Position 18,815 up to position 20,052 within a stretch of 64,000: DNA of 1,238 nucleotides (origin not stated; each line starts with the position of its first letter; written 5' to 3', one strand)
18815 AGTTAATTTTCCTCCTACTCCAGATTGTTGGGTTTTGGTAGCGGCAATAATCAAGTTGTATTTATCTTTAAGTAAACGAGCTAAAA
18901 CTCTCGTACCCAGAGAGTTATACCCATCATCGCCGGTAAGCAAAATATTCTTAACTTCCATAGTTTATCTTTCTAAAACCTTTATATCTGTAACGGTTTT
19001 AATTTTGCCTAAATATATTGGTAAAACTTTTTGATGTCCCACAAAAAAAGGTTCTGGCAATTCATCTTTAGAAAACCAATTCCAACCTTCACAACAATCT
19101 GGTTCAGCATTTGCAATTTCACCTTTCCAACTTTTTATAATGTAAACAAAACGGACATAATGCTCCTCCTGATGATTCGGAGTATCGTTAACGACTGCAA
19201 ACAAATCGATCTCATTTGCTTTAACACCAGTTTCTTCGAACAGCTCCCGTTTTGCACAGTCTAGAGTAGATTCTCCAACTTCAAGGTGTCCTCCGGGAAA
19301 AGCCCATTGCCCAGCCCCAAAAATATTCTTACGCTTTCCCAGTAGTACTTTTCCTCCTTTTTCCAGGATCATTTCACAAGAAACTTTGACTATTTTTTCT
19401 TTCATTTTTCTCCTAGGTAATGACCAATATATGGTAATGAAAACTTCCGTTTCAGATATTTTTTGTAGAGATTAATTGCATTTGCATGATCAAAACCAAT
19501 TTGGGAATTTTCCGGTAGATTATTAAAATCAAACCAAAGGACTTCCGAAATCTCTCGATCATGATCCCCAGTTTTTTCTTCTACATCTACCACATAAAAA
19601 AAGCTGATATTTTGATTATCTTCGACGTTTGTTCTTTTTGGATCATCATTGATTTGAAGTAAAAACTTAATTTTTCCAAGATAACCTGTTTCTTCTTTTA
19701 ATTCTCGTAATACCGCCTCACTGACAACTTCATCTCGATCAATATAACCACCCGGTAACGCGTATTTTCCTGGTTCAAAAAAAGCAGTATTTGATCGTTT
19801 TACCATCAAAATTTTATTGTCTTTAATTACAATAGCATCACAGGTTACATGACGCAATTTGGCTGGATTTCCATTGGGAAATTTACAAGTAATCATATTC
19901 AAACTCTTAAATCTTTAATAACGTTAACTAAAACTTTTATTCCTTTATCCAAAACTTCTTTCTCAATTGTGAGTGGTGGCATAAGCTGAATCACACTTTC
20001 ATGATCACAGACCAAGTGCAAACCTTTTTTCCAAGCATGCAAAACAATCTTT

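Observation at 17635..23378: Nine-gene translationally coupled operon packed with nucleotide phosphohydrolases (3 NUDIX + SurE + HD + HD-like), Tag glycosylase, class III aminotransferase and an HExxH membrane protein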

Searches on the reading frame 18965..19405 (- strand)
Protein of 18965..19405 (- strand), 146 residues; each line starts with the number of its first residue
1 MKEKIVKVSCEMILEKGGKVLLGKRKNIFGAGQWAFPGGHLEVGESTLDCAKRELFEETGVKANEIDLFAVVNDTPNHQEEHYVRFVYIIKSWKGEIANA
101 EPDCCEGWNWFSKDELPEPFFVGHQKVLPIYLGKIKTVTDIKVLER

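Call 3: search_protein_families(library=pfam, proteins=[window:18965-19405:-], max_evalue=0.01)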
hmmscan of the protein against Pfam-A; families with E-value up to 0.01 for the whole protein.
window:18965-19405:- (146 aa): 3 families
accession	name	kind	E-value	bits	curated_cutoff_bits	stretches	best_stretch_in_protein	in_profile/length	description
PF00293.34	NUDIX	-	9.1e-26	90.9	21.1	1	10-129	8-132/134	NUDIX domain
PF14815.12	NUDIX_4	-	1.3e-06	28.6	35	1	13-126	4-109/113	NUDIX domain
PF22327.2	Nudt16-like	-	0.0066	16.9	27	1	32-105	33-108/161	U8 snoRNA-decapping enzyme-like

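Call 4: search_protein_families(library=ncbifam, proteins=[window:18965-19405:-], max_evalue=0.01)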
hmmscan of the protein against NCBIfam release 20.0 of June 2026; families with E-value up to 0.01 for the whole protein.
window:18965-19405:- (146 aa): 25 families
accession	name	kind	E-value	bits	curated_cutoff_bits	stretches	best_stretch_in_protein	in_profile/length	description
NF006530.0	PRK08999.1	equivalog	6.1e-16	58.3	245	1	2-116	2-112/315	Nudix family hydrolase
TIGR00586.1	mutt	equivalog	3e-14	53.1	97.9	1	3-121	2-116/129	8-oxo-dGTP diphosphatase MutT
NF008044.0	PRK10776.1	equivalog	1.7e-11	44.1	148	1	4-116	2-110/130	8-oxo-dGTP diphosphatase MutT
NF007834.0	PRK10546.1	equivalog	1.2e-09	38.1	156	1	5-97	3-93/135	pyrimidine (deoxy)nucleoside triphosphate diphosphatase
NF003788.0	PRK05379.1-5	equivalog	5.9e-09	35.7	354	1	8-63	214-269/351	bifunctional nicotinamide-nucleotide adenylyltransferase/Nudix hydroxylase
TIGR02705.1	nudix_YtkD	equivalog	8.1e-09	35.2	154.4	1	35-90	48-101/156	RNA deprotection pyrophosphohydrolase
NF003790.0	PRK05379.2-2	equivalog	8.7e-09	34.9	403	1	6-132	216-351/354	bifunctional nicotinamide mononucleotide adenylyltransferase/ADP-ribose pyrophosphatase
NF001938.0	PRK00714.1-5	equivalog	2.4e-08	33.5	116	1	12-66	19-79/172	RNA pyrophosphohydrolase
NF003791.0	PRK05379.2-3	equivalog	2.3e-07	30.3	409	1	9-66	204-261/340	bifunctional nicotinamide-nucleotide adenylyltransferase/Nudix hydroxylase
NF003786.0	PRK05379.1-2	equivalog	2.4e-07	30.3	397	1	10-65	221-276/354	bifunctional nicotinamide-nucleotide adenylyltransferase/Nudix hydroxylase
NF041652.1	Nud_hyd_Dein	equivalog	3.3e-07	30.6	200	1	12-95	19-105/152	Nudix hydrolase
NF003787.0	PRK05379.1-4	equivalog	4e-07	29.3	449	1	8-74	209-275/346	bifunctional nicotinamide-nucleotide adenylyltransferase/Nudix hydroxylase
NF001937.0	PRK00714.1-4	equivalog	8.5e-07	28.7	139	1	12-73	14-72/161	RNA pyrophosphohydrolase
NF050029.2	TransRepNtr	equivalog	8.7e-07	28.6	400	1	18-91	36-111/245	ADPR responsive transcriptional repressor NtrR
NF003785.0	PRK05379.1-1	equivalog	1.4e-06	27.8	418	1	4-64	202-260/347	bifunctional nicotinamide-nucleotide adenylyltransferase/Nudix hydroxylase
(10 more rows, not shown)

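Call 27: search_protein_families(library=padloc, proteins=[window:18965-19405:-], max_evalue=0.01)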
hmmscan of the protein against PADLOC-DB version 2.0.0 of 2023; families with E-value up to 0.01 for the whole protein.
window:18965-19405:- (146 aa): 1 family
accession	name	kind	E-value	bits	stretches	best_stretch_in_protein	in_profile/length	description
PDLC04899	PDC-S07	-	1.6e-14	51.7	1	1-118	3-114/135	-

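Call 59: search_solved_structures(query=window:18965-19405:-, max_evalue=0.00001)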
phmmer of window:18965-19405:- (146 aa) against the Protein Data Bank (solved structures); distinct sequences matched with E-value up to 0.00001: 57.
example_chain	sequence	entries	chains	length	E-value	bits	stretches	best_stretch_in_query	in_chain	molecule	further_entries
6fl4_A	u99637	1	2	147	2.3e-24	88.9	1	3-126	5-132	Nudix hydrolase 1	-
5gp0_E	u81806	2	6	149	2.4e-24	88.8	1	3-126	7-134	Nudix hydrolase 1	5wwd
6dby_A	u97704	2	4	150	2.4e-24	88.8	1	3-126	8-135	Nudix hydrolase 1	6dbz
5wy6_E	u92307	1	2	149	1.7e-23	86.1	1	3-126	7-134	Nudix hydrolase 1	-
6ypb_A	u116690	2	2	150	1.4e-21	79.9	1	6-122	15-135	Geranyl diphosphate phosphohydrolase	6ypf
4kyx_A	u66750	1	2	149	1e-18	70.6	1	13-127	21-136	ADP-ribose pyrophosphatase MutT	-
7b64_A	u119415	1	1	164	5.4e-17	65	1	20-118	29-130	Nucleotide triphosphate diphosphatase NUDT15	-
5bon_A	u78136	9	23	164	5.6e-17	64.9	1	20-118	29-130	Probable 8-oxo-dGTP diphosphatase NUDT15 | Nucleotide triphosphate diphosphatase NUDT15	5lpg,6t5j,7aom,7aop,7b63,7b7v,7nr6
7b67_A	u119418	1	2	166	5.8e-17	64.9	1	20-118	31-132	Nucleotide triphosphate diphosphatase NUDT15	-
7b66_A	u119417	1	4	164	6.1e-17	64.8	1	20-118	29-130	Nucleotide triphosphate diphosphatase NUDT15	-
7b65_A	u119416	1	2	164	6.7e-17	64.7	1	20-118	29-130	Nucleotide triphosphate diphosphatase NUDT15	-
4dyw_A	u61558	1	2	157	2e-16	63.1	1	7-120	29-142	MutT/NUDIX family protein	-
3ees_A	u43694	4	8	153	2.5e-10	43.3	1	13-97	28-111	Probable pyrophosphohydrolase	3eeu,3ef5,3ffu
5otn_A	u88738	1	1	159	1.1e-09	41.2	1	13-117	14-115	Nudix (Nucleoside diphosphate linked moiety X)-type motif 1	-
5hzx_A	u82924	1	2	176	1.5e-09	40.8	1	13-117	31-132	Nudix (Nucleoside diphosphate linked moiety X)-type motif 1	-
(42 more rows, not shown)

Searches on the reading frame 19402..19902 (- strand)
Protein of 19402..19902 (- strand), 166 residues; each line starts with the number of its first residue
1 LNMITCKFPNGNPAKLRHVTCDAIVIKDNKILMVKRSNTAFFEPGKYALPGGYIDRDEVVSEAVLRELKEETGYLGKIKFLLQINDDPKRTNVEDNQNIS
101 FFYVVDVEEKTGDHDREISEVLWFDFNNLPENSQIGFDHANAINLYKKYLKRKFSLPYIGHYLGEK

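Call 3: search_protein_families(library=pfam, proteins=[window:19402-19902:-], max_evalue=0.01)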
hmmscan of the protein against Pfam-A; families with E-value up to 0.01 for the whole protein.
window:19402-19902:- (166 aa): 2 families
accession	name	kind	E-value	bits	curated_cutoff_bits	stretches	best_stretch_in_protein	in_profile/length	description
PF00293.34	NUDIX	-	7e-19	68.6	21.1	1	17-134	2-122/134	NUDIX domain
PF22327.2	Nudt16-like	-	0.00011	22.7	27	1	45-110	33-98/161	U8 snoRNA-decapping enzyme-like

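Call 4: search_protein_families(library=ncbifam, proteins=[window:19402-19902:-], max_evalue=0.01)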
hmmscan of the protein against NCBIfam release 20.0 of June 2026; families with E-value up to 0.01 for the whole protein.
window:19402-19902:- (166 aa): 21 families
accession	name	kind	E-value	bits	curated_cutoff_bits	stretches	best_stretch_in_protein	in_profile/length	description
NF003791.0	PRK05379.2-3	equivalog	2e-13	50.3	409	1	17-74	201-256/340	bifunctional nicotinamide-nucleotide adenylyltransferase/Nudix hydroxylase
NF003785.0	PRK05379.1-1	equivalog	2.5e-11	43.4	418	1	12-73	197-256/347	bifunctional nicotinamide-nucleotide adenylyltransferase/Nudix hydroxylase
NF003787.0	PRK05379.1-4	equivalog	6.8e-11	41.7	449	1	13-74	203-262/346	bifunctional nicotinamide-nucleotide adenylyltransferase/Nudix hydroxylase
NF003786.0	PRK05379.1-2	equivalog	2.1e-10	40.3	397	1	17-72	217-270/354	bifunctional nicotinamide-nucleotide adenylyltransferase/Nudix hydroxylase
NF003788.0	PRK05379.1-5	equivalog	5e-10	39.2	354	1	16-73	211-266/351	bifunctional nicotinamide-nucleotide adenylyltransferase/Nudix hydroxylase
NF008044.0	PRK10776.1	equivalog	1.1e-08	35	148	1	18-132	5-113/130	8-oxo-dGTP diphosphatase MutT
NF006530.0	PRK08999.1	equivalog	1.3e-08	34.3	245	1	18-129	7-112/315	Nudix family hydrolase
NF003790.0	PRK05379.2-2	equivalog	2.5e-08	33.4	403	1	12-143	211-346/354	bifunctional nicotinamide mononucleotide adenylyltransferase/ADP-ribose pyrophosphatase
NF008736.0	PRK11762.1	equivalog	4.4e-07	29.6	169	1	25-90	54-120/186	ADP compounds hydrolase NudE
NF001938.0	PRK00714.1-5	equivalog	7e-07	28.8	116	1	23-74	19-74/172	RNA pyrophosphohydrolase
NF050029.2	TransRepNtr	equivalog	1e-06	28.5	400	1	29-153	36-159/245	ADPR responsive transcriptional repressor NtrR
NF012016.0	PRK15472.1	equivalog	1e-06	28.5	95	1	17-75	4-61/141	nucleoside triphosphatase NudI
TIGR00586.1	mutt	equivalog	1.2e-06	28.6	97.9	1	18-77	6-64/129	8-oxo-dGTP diphosphatase MutT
NF007834.0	PRK10546.1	equivalog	1.8e-06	27.8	156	1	22-76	8-61/135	pyrimidine (deoxy)nucleoside triphosphate diphosphatase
TIGR02705.1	nudix_YtkD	equivalog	2.4e-05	23.9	154.4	1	47-110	47-109/156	RNA deprotection pyrophosphohydrolase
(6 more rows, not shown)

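Call 27: search_protein_families(library=padloc, proteins=[window:19402-19902:-], max_evalue=0.01)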
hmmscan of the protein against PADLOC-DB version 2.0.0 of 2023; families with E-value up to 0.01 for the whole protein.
window:19402-19902:- (166 aa): 1 family
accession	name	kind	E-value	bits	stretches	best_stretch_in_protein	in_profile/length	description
PDLC04899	PDC-S07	-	4.7e-11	40.5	1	17-131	7-114/135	-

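Call 60: search_solved_structures(query=window:19402-19896:-, max_evalue=0.00001)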
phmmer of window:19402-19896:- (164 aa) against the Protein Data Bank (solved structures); distinct sequences matched with E-value up to 0.00001: 14.
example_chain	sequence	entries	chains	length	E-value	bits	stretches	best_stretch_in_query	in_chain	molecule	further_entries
3id9_A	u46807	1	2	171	4.7e-09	39.6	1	14-88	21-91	MutT/NUDIX family protein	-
4dyw_A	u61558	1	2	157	1.6e-08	37.8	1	16-129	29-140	MutT/NUDIX family protein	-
2qjt_B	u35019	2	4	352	4.4e-08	36.4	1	11-71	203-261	Nicotinamide-nucleotide adenylyltransferase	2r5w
4hfq_A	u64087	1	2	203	3.4e-07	33.5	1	21-132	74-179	MutT/nudix family protein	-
2qjo_A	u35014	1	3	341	7.1e-07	32.5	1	16-71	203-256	Bifunctional NMN adenylyltransferase/Nudix hydrolase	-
5bs6_A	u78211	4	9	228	7.5e-07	32.4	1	10-161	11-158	transcriptional regulator AraR | transcriptional factor AraR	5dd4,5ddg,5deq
2fml_A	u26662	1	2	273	8e-07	32.3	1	27-126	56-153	MutT/nudix family protein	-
2yyh_A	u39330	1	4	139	1.4e-06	31.5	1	40-140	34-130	8-OXO-dGTPase domain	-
6fl4_A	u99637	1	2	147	6.7e-06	29.3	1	19-129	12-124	Nudix hydrolase 1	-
5gp0_E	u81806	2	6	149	6.7e-06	29.3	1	19-129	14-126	Nudix hydrolase 1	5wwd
6dby_A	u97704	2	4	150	6.8e-06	29.3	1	19-129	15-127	Nudix hydrolase 1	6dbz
2pqv_A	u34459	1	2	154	7.5e-06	29.2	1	19-128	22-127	MutT/nudix family protein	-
3q1p_A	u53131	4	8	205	9e-06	28.9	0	17-131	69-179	Phosphohydrolase (MutT/nudix family protein)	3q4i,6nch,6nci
3i9x_A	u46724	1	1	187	9.1e-06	28.9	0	29-142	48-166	mutT/nudix family protein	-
